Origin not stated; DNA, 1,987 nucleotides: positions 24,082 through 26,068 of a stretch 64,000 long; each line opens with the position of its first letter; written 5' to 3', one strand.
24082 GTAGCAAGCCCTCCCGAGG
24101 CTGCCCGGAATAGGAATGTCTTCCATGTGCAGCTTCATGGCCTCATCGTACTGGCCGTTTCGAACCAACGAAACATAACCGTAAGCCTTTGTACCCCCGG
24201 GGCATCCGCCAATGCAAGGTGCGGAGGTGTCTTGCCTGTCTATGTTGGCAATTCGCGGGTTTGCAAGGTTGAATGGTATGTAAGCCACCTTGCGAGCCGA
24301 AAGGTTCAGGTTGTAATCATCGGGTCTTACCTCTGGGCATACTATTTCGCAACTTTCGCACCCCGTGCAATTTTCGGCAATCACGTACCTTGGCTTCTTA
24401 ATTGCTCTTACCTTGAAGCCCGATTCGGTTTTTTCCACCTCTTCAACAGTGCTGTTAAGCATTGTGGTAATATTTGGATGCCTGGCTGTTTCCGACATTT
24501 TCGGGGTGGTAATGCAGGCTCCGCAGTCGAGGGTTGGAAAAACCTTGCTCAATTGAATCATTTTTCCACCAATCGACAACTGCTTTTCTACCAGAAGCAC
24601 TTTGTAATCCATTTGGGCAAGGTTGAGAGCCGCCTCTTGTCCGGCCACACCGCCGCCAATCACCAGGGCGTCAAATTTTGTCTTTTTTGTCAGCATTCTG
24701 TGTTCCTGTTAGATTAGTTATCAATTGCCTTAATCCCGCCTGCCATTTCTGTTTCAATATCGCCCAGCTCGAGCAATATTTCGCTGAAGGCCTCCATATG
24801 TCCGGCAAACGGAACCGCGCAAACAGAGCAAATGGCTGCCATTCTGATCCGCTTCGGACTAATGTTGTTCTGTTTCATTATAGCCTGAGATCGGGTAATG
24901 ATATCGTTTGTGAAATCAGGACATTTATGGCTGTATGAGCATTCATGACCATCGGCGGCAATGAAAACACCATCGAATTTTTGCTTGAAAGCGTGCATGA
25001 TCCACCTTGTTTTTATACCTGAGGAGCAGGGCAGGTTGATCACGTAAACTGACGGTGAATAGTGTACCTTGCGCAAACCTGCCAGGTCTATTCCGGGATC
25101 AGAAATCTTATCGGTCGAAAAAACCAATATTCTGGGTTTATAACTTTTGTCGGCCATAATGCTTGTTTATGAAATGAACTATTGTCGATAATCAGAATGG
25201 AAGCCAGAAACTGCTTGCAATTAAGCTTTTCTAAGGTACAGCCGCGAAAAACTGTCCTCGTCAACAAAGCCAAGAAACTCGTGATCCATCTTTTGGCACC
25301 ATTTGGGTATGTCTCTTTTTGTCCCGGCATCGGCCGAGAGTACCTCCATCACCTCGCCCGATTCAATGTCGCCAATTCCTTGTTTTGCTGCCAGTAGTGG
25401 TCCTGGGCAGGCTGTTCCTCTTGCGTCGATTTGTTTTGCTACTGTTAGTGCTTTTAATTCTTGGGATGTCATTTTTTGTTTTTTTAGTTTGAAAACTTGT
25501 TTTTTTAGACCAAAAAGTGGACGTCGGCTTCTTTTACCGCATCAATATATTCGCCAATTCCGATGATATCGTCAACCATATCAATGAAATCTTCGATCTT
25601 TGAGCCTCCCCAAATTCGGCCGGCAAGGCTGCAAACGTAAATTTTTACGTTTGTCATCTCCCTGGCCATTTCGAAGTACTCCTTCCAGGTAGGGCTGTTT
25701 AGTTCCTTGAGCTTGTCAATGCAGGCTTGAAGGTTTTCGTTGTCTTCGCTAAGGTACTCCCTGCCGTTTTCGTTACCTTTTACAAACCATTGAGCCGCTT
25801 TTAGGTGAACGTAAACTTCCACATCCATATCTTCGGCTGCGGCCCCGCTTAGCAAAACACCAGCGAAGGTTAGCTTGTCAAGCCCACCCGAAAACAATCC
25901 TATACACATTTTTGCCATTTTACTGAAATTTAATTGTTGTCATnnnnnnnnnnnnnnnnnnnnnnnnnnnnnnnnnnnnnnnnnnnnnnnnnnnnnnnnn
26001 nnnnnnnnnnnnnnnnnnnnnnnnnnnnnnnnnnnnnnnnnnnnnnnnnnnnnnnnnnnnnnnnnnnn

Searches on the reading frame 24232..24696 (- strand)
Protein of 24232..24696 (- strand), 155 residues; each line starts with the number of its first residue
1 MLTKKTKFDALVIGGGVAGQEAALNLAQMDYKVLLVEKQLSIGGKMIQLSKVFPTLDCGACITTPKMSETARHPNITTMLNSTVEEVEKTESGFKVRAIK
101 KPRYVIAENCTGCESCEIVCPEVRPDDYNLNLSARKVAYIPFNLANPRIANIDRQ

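Call 60: search_solved_structures(query=window:24232-24696:-, max_evalue=1e-15, show_alignments=5)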
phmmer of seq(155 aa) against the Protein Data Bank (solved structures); distinct sequences matched with E-value up to 1e-15: 5.
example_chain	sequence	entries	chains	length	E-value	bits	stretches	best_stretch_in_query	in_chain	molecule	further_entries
8rvv_A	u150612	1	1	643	4.7e-39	136.6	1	9-154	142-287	H(2):CoB-CoM heterodisulfide,ferredoxin reductase subunit A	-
8rvu_a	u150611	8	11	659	4.9e-39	136.5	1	9-154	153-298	H(2):CoB-CoM heterodisulfide,ferredoxin reductase subunit A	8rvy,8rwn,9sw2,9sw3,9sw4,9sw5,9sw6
5odc_A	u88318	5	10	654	2.6e-37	130.9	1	10-154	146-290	Heterodisulfide reductase, subunit A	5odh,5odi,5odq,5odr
9sfi_A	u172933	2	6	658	4.1e-35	123.8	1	10-154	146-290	CoB--CoM heterodisulfide reductase iron-sulfur subunit A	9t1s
7bkb_A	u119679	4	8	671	8.3e-32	113.1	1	9-153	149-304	CoB--CoM heterodisulfide reductase iron-sulfur subunit A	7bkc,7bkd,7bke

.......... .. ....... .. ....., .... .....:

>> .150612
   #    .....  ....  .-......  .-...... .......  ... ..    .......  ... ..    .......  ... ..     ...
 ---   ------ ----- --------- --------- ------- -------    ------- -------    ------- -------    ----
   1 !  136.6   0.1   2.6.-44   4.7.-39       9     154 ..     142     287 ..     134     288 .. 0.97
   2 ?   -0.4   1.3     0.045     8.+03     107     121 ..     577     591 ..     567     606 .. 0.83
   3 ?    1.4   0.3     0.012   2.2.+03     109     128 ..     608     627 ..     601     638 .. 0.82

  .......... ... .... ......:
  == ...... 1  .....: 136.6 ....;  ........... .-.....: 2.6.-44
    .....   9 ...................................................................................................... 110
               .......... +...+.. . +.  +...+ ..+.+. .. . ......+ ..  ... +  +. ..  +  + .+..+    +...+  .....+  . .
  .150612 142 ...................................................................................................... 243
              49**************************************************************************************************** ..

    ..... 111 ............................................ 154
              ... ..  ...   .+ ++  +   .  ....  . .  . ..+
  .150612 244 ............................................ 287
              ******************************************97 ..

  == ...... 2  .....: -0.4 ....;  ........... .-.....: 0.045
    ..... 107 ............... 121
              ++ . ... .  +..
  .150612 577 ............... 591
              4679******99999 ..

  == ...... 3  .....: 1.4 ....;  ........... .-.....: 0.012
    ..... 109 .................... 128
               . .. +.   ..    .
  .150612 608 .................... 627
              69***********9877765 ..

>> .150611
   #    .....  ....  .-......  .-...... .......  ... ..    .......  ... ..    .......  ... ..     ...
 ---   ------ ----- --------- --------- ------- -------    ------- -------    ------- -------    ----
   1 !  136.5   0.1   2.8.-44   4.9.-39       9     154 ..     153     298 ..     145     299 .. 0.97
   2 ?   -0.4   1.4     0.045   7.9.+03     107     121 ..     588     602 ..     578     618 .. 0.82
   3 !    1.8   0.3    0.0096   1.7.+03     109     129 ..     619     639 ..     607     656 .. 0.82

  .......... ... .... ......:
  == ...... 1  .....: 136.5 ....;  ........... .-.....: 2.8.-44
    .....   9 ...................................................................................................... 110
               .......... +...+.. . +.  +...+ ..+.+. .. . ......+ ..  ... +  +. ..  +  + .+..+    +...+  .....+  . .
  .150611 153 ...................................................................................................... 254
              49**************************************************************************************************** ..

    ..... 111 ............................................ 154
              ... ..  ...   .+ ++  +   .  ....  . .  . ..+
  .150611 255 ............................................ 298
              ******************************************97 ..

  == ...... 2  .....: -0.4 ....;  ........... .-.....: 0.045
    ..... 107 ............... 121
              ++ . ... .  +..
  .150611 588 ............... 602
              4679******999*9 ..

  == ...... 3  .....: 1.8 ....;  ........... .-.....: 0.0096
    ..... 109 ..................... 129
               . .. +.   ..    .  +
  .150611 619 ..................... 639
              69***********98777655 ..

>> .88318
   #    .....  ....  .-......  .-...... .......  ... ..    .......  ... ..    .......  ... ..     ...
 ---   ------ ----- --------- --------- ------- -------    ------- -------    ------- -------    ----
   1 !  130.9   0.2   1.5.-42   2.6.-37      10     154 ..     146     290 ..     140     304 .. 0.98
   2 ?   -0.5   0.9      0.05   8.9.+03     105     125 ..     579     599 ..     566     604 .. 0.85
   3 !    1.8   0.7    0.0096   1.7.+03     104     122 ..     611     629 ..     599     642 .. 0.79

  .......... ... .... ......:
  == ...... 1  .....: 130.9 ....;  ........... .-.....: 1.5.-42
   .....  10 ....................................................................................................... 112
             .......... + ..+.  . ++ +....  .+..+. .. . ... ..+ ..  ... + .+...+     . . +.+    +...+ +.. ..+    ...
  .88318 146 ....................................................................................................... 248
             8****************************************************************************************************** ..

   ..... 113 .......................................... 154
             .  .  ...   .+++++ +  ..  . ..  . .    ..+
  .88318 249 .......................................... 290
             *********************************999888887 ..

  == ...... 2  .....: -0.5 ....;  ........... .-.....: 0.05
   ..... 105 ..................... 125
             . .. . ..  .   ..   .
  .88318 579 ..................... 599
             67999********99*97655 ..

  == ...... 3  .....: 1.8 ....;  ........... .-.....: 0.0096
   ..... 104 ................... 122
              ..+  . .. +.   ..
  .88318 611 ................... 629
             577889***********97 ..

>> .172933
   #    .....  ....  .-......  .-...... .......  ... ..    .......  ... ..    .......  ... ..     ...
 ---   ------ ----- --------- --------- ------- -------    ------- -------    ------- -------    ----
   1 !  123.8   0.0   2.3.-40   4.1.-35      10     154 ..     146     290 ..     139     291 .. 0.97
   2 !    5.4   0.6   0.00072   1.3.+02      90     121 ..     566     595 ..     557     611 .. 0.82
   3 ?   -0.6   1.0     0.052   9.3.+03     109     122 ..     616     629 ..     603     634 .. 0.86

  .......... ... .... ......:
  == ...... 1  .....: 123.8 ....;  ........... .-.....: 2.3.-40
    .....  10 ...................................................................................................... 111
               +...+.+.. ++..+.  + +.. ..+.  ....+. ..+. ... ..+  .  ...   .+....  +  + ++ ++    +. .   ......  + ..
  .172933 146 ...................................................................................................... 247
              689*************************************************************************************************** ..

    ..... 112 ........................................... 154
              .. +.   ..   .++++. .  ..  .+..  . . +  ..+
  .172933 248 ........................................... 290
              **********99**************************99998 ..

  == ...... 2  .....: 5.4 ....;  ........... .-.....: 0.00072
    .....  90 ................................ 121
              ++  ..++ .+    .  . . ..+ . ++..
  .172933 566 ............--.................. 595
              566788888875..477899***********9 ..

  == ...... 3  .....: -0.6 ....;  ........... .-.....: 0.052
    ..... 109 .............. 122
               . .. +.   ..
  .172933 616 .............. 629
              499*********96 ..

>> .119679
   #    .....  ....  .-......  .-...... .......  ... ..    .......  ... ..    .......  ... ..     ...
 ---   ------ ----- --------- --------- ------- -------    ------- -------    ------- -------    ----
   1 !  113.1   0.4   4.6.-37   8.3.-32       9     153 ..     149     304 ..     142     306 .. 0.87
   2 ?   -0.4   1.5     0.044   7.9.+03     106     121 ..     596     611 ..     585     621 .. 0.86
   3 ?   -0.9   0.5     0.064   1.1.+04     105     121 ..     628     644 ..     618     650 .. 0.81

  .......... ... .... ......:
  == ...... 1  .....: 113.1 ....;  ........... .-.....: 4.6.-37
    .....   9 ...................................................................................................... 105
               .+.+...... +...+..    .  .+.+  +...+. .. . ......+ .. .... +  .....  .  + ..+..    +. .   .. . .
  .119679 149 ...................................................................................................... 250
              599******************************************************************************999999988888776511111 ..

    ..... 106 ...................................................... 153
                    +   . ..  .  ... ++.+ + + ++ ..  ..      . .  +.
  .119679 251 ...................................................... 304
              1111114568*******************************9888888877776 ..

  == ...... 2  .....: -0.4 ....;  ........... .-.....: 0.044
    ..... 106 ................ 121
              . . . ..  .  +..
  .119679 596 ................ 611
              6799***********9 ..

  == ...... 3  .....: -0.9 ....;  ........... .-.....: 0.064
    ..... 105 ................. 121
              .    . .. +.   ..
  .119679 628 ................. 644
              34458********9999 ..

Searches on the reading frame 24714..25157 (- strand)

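Call 5: search_protein_families(library=pfam, proteins=[window:24714-25157:-], max_evalue=0.001)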
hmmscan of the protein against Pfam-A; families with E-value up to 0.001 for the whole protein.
window:24714-25157:- (147 aa): 1 family
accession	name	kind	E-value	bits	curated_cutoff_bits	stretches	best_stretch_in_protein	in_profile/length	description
PF02662.21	FlpD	-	2.1e-24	86.3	22.3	1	10-132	1-123/123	Methyl-viologen-reducing hydrogenase, delta subunit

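Call 6: search_protein_families(library=ncbifam, proteins=[window:24714-25157:-], max_evalue=0.001)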
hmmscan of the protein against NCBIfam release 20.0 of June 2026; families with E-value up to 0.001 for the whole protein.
window:24714-25157:- (147 aa): 3 families
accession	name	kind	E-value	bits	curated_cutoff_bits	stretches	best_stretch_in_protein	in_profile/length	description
NF040770.1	hetero_SS_HdrA2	exception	2.5e-16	59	1100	1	3-137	643-777/777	CoB-CoM heterodisulfide reductase HdrA2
NF045873.1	F420_non_VhuD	exception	2.2e-09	37.5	215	1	9-132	3-126/132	F420-non-reducing hydrogenase iron-sulfur subunit VhuD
NF041891.1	hdrA_Methbact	equivalog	9.9e-09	34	1300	1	6-119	642-749/762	ferredoxin:CoB-CoM heterodisulfide reductase subunit HdrA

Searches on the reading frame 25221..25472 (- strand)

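Call 20: search_protein_families(library=pfam, proteins=[window:25221-25472:-], max_evalue=0.01)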
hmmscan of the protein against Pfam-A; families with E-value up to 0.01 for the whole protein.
window:25221-25472:- (83 aa): 1 family
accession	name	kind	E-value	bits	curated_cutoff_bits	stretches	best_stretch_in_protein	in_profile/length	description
PF01206.22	TusA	-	1.5e-20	73.3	28.6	1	13-82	1-70/70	Sulfurtransferase TusA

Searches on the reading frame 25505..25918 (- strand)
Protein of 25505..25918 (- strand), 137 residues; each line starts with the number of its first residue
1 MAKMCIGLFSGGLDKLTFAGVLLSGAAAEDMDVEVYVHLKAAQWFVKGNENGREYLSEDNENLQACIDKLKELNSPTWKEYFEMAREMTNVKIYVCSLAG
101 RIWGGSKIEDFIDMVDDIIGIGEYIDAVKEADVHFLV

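Call 5: search_protein_families(library=pfam, proteins=[window:25505-25918:-], max_evalue=0.001)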
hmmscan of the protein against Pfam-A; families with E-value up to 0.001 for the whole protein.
window:25505-25918:- (137 aa): 2 families
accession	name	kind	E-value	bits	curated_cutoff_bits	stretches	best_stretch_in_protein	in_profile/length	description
PF13686.11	DrsE_2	-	3e-07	31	25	1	68-135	91-155/156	DsrE/DsrF/DrsH-like family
PF02635.20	DsrE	-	6.3e-06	26.8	22.7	1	25-133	26-112/116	DsrE/DsrF-like family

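Call 6: search_protein_families(library=ncbifam, proteins=[window:25505-25918:-], max_evalue=0.001)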
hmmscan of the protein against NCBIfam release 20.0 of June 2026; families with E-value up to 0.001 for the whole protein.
window:25505-25918:- (137 aa): 0 families
